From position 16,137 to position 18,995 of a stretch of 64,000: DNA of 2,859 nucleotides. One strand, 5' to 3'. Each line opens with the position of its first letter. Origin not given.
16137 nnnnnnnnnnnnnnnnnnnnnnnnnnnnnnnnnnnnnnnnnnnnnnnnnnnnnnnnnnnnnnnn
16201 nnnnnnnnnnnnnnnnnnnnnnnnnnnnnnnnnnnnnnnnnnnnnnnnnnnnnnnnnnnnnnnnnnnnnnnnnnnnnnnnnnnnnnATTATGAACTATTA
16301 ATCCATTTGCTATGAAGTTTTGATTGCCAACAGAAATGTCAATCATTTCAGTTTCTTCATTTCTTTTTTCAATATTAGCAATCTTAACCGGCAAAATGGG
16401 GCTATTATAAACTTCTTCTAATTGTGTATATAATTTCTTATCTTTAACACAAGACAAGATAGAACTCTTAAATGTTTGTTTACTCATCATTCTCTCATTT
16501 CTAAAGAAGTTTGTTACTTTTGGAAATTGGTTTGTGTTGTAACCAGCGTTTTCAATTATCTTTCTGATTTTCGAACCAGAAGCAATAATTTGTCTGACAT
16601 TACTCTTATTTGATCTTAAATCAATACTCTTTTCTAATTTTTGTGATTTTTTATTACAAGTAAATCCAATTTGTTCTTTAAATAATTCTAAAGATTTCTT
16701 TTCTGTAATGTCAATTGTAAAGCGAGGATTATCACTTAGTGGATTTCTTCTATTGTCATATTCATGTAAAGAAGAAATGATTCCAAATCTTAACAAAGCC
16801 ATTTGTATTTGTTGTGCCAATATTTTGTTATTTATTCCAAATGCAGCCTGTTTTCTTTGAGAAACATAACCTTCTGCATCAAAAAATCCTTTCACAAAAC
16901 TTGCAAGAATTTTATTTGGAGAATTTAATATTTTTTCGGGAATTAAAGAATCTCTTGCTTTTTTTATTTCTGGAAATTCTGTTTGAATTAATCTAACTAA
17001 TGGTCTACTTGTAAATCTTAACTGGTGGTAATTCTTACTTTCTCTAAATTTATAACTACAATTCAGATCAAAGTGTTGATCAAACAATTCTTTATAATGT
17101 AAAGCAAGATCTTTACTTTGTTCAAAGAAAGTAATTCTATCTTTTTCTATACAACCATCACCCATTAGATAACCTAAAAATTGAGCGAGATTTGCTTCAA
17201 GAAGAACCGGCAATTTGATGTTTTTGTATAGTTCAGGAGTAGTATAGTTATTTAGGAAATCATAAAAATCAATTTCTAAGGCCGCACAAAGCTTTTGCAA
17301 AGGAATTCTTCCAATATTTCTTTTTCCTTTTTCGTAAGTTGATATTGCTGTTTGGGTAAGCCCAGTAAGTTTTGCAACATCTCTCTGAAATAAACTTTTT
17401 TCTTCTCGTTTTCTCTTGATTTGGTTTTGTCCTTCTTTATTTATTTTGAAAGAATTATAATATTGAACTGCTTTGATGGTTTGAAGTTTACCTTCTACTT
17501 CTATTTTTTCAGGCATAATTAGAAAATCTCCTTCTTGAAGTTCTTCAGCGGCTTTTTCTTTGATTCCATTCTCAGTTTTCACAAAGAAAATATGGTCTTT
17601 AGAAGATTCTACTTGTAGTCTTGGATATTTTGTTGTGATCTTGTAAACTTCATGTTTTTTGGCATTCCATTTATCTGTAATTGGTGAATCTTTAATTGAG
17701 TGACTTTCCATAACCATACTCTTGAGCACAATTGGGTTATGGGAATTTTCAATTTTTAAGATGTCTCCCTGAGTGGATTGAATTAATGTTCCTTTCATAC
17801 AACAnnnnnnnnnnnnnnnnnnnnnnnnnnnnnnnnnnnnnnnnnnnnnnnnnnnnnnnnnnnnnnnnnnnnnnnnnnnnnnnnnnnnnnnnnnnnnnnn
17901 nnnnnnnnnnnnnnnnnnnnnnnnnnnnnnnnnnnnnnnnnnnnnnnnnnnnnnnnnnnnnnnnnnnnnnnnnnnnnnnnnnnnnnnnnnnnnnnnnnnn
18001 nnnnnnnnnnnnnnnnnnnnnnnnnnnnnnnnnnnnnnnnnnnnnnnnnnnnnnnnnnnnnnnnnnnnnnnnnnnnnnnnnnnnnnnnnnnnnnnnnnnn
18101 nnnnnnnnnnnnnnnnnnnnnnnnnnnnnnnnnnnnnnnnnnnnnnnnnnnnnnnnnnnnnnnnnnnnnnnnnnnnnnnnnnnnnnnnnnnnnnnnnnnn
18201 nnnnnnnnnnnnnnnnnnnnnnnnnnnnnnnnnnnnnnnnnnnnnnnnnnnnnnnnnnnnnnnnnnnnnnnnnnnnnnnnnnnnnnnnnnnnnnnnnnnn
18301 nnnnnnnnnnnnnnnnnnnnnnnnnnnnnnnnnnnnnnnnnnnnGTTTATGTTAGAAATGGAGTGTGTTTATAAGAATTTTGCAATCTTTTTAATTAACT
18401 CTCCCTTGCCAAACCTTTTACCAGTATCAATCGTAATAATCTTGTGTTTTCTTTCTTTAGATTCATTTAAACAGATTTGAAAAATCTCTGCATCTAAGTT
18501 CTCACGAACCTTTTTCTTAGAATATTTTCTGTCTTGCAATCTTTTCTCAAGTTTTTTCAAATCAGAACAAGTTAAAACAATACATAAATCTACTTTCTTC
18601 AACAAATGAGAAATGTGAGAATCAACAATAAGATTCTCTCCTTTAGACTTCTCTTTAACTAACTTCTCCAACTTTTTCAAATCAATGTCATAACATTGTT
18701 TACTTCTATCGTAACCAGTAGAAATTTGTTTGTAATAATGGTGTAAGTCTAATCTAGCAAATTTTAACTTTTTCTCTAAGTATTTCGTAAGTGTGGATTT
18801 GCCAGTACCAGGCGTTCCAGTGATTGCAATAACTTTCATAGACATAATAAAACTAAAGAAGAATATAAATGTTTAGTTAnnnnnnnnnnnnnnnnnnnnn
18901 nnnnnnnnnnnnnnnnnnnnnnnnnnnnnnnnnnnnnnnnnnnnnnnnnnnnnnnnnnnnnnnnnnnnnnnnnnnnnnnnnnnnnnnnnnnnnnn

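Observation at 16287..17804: Intein splitting the catalytic GGQ|S motif of aRF1, carrying a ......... endonuclease plus an XRE-type HTH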

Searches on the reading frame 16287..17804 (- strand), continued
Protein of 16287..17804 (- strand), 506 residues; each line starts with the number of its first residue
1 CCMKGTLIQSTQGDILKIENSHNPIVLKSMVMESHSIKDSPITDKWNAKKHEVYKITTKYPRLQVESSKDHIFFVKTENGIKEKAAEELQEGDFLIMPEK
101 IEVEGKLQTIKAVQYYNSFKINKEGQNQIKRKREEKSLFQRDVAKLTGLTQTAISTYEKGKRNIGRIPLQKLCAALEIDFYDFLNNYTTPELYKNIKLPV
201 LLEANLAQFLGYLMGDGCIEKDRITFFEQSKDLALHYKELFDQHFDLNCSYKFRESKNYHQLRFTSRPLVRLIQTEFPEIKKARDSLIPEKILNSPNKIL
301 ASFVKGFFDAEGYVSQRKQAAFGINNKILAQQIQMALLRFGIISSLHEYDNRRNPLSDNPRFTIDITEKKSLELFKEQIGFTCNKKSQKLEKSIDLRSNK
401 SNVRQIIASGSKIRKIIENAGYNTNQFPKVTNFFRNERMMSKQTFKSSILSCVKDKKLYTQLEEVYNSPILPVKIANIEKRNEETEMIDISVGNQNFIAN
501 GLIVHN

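Call 45: search_protein_families(library=pfam, proteins=[P0317, P0328, P0363, P0367, P0369, P0385, P0389, P0300, P0319, P0364], max_evalue=0.00001)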
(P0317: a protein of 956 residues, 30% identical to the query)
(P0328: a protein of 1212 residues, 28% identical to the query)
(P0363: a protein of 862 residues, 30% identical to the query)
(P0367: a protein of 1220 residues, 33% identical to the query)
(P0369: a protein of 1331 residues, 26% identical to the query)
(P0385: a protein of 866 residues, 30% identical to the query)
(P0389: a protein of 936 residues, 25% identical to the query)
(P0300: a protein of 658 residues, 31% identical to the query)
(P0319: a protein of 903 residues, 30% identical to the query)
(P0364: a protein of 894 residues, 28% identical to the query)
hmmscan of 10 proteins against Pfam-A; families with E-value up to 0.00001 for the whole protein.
P0317 (956 aa): 5 families
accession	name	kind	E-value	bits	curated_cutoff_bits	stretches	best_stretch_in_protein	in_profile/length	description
PF14528.11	LAGLIDADG_3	-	6.6e-22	78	22.5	1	449-526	2-82/82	LAGLIDADG-like domain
PF14890.11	Intein_splicing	-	1.1e-17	64.7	35.8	1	182-667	24-155/155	Intein splicing domain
PF01381.28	HTH_3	-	7.6e-09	35.9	23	0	280-331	1-53/55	Helix-turn-helix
PF12844.13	HTH_19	-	5.5e-06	26.6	30.2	0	280-332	4-57/64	Helix-turn-helix domain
PF12706.13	Lactamase_B_2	-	6.4e-06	26.3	27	0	53-154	24-112/200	Beta-lactamase superfamily domain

P0328 (1212 aa): 10 families
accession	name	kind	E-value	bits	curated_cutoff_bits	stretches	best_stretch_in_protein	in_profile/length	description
PF10996.14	Beta-Casp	-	4.2e-29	102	27.7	1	999-1120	1-120/120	Beta-Casp domain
PF14890.11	Intein_splicing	-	2.3e-24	86.4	35.8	1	253-825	1-155/155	Intein splicing domain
PF17214.9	KH_TffA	-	1.9e-19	69.8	22.6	1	3-69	2-68/68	Transcription termination factor FttA, KH domain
PF07521.17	RMMBL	-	1e-18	67.5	21.6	1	1140-1203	2-63/63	Zn-dependent metallo-hydrolase RNA specificity domain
PF14528.11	LAGLIDADG_3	-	1.5e-14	54.4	22.5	1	550-631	2-82/82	LAGLIDADG-like domain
PF00753.33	Lactamase_B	-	2.5e-11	44.3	22.7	1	190-246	5-57/196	Metallo-beta-lactamase superfamily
PF13560.12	HTH_31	-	5.2e-11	43.1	27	0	373-427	6-61/64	Helix-turn-helix domain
PF01381.28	HTH_3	-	1.4e-10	41.5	23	0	373-427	1-55/55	Helix-turn-helix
PF12706.13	Lactamase_B_2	-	1.1e-08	35.4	27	0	202-260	2-58/200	Beta-lactamase superfamily domain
PF16661.11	Lactamase_B_6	-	2.9e-07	30.5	27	0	835-943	63-174/193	Metallo-beta-lactamase superfamily domain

P0363 (862 aa): 3 families
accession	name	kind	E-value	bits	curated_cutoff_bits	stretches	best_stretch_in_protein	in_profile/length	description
PF14528.11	LAGLIDADG_3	-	1.6e-21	76.8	22.5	1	511-588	2-82/82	LAGLIDADG-like domain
PF14890.11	Intein_splicing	-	6.2e-19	68.8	35.8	1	217-657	1-155/155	Intein splicing domain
PF01381.28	HTH_3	-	1.3e-07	32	23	0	338-385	1-48/55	Helix-turn-helix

P0367 (1220 aa): 11 families
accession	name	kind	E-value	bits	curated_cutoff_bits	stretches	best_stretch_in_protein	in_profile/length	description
PF10996.14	Beta-Casp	-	9.2e-33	113.8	27.7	1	1005-1129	1-120/120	Beta-Casp domain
PF17214.9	KH_TffA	-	1e-23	83.5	22.6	1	6-71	3-68/68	Transcription termination factor FttA, KH domain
PF14890.11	Intein_splicing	-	4.6e-17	62.7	35.8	1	252-831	1-155/155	Intein splicing domain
PF07521.17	RMMBL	-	9.1e-17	61.3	21.6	1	1148-1209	2-61/63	Zn-dependent metallo-hydrolase RNA specificity domain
PF14528.11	LAGLIDADG_3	-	1.6e-14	54.3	22.5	1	550-619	5-82/82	LAGLIDADG-like domain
PF01381.28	HTH_3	-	4.2e-13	49.5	23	1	380-433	2-55/55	Helix-turn-helix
PF16661.11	Lactamase_B_6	-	1.3e-10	41.5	27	1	834-949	52-174/193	Metallo-beta-lactamase superfamily domain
PF00753.33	Lactamase_B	-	5.6e-07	30.1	22.7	1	194-245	5-57/196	Metallo-beta-lactamase superfamily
PF12706.13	Lactamase_B_2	-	1.8e-06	28.2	27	0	207-245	3-44/200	Beta-lactamase superfamily domain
PF12844.13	HTH_19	-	2.4e-06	27.8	30.2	0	379-436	4-61/64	Helix-turn-helix domain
PF13560.12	HTH_31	-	3.1e-06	27.8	27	1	377-431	4-59/64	Helix-turn-helix domain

P0369 (1331 aa): 2 families
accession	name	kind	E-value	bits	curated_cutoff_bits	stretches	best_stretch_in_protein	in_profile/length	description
PF14890.11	Intein_splicing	-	7.7e-37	126.9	35.8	2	638-1128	22-155/155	Intein splicing domain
PF14528.11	LAGLIDADG_3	-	6.4e-30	103.7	22.5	1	915-992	2-82/82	LAGLIDADG-like domain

P0385 (866 aa): 3 families
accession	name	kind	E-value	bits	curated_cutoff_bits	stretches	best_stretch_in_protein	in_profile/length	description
PF14528.11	LAGLIDADG_3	-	9.1e-25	87.2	22.5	1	501-577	3-82/82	LAGLIDADG-like domain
PF14890.11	Intein_splicing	-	9.7e-24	84.4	35.8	1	208-647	1-155/155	Intein splicing domain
PF01381.28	HTH_3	-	1.9e-06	28.2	23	1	329-378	1-50/55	Helix-turn-helix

P0389 (936 aa): 2 families
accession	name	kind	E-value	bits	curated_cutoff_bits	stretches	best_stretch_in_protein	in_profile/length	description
PF14890.11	Intein_splicing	-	8.8e-25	87.8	35.8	1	222-733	2-155/155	Intein splicing domain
PF14528.11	LAGLIDADG_3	-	4.3e-24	85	22.5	1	519-595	3-82/82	LAGLIDADG-like domain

P0300 (658 aa): 4 families
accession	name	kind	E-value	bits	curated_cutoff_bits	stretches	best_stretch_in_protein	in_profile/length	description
PF14528.11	LAGLIDADG_3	-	6.8e-21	74.8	22.5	1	430-501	2-82/82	LAGLIDADG-like domain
PF14890.11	Intein_splicing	-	1.5e-20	74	35.8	1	181-632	46-155/155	Intein splicing domain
PF02272.25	DHHA1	-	6.4e-07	30.2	25.9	1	76-133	18-75/102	DHHA1 domain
PF01381.28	HTH_3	-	1.1e-06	29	23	1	259-312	1-54/55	Helix-turn-helix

P0319 (903 aa): 2 families
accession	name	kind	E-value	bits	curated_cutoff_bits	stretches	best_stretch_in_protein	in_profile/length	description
PF14890.11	Intein_splicing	-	3.3e-28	98.9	35.8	1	186-694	2-155/155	Intein splicing domain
PF14528.11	LAGLIDADG_3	-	3e-19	69.5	22.5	1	479-557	2-82/82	LAGLIDADG-like domain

P0364 (894 aa): 2 families
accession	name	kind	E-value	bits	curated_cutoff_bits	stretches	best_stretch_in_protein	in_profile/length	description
PF14890.11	Intein_splicing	-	1.5e-25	90.2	35.8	1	198-692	21-155/155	Intein splicing domain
PF14528.11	LAGLIDADG_3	-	1.2e-23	83.6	22.5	1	476-552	2-81/82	LAGLIDADG-like domain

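Call 61: find_related_loci(query=A1, collection=viral_contigs, flank=4000)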
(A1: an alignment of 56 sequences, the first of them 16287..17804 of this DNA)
Query A1 (506 aa) in viral_contigs; peptide patterns used: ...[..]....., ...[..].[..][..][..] (x = any residue, [..] = any of these).
131 stretches matched a pattern, but none encodes a relative of the query by tblastn (E <= 1e-3).

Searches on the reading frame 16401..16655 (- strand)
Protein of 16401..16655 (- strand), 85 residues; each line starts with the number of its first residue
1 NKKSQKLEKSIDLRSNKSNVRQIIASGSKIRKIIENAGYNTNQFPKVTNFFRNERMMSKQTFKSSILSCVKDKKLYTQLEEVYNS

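Call 57: predict_structure(alignment_id=A2)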
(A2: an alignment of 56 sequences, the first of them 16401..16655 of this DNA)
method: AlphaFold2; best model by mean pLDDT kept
length: 85 residues; sequences in the alignment: 56
mean_pLDDT: 84.9   pTM: 0.68
mean pLDDT of the five models: 84.9, 83.8, 82.1, 81.4, 78.4
residues with pLDDT >= 90: 58; 70-90: 7; 50-70: 20; < 50: 0
segments of 3 or more residues with pLDDT < 50: none
pLDDT, mean of each block of 10 residues (from residue 1): 60 56 92 95 91 92 94 95 93
secondary structure, 60 per line:
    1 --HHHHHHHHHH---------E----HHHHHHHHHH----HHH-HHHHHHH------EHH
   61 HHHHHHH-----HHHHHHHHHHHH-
elements in order: H3-12 H27-36 H45-51 H59-67 H73-84

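Call 60: fold_search(model_id=the predicted structure, library=pdb)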
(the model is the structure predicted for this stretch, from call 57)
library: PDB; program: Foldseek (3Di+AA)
matches with E <= 10: 12; with E <= 0.001: 0
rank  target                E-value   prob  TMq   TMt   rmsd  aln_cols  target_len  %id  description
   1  9qh8_A                5.7e+00  0.12  0.41  0.16   5.4        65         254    6  reduced NorQ-NorD VWA domain complex from Paracoccus denitrificans (released 2026-03-25)
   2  5j9i_E                6.8e+00  0.04  0.24  0.30   9.7        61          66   16  Crystal structure of the HigA2 antitoxin C-terminal domain (released 2017-04-05)
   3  3qka_A                7.3e+00  0.04  0.26  0.12   8.7        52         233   10  Crystal structure of enoyl-CoA hydratase EchA5 from Mycobacterium marinum (released 2011-02-09)
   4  4mct_C                7.8e+00  0.10  0.39  0.37   5.2        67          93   12  P. vulgaris HIGBA structure, crystal form 1 (released 2013-12-11)
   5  5woq_C                7.8e+00  0.08  0.40  0.41   5.5        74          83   16  Crystal structure of an XRE family protein transcriptional regulator from Mycobacterium smegmatis (released 2017-08-16)
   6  5j9i_A                8.3e+00  0.10  0.42  0.51   6.2        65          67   15  Crystal structure of the HigA2 antitoxin C-terminal domain (released 2017-04-05)
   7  5j9i_G                8.8e+00  0.03  0.24  0.30   9.7        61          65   16  Crystal structure of the HigA2 antitoxin C-terminal domain (released 2017-04-05)
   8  6vl7_B                8.8e+00  0.01  0.23  0.05  15.3        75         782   16  Crystal structure of the H583C mutant of GoxA soaked with glycine (released 2020-04-08)
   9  8qao                  9.4e+00  0.01  0.19  0.19  12.4        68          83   15  Crystal structure of TP901-1 CI-NTD89 repressor N-terminal domain (released 2024-02-28)
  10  5woq_A                1.0e+01  0.07  0.40  0.42   5.6        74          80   16  Crystal structure of an XRE family protein transcriptional regulator from Mycobacterium smegmatis (released 2017-08-16)
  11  5woq_B                1.0e+01  0.07  0.40  0.40   5.9        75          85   16  Crystal structure of an XRE family protein transcriptional regulator from Mycobacterium smegmatis (released 2017-08-16)
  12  5c3c_A                1.0e+01  0.07  0.37  0.17   4.6        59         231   14  Structural characterization of a newly identified component of alpha-carboxysomes: The AAA+ domain Protein cso-CbbQ (released 2015-11-18)

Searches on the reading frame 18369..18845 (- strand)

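Call 30: search_protein_families(library=pfam, proteins=[window:18369-18845:-], max_evalue=0.001)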
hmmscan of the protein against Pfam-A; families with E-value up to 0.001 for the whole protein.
window:18369-18845:- (158 aa): 10 families
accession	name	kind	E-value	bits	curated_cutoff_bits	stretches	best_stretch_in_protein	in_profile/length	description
PF13238.12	AAA_18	-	1.3e-22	81.1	29.4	1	6-123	1-128/128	AAA domain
PF02224.24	Cytidylate_kin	-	5.2e-06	26.8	26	1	6-65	1-59/211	Cytidylate kinase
PF13479.12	AAA_24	-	1.6e-05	25.3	27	1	4-106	3-97/195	AAA domain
PF13521.12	AAA_28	-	2.4e-05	25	27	1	6-41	2-35/164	AAA domain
PF13671.12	AAA_33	-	6.2e-05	23.8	27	0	5-75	1-76/143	AAA domain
PF13401.12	AAA_22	-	0.00012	22.8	27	1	4-37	6-33/130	AAA domain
PF01121.26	CoaE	-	0.00038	20.6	27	0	5-42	2-38/180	Dephospho-CoA kinase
PF24883.2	NPHP3_N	-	0.00042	21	24.8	0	4-39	23-58/164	Nephrocystin 3, N-terminal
PF00931.28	NB-ARC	-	0.0007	19.4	23.5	0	3-90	18-105/248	NB-ARC domain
PF08433.16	KTI12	-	0.00081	19.4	22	0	3-39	1-37/271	Chromatin associated protein KTI12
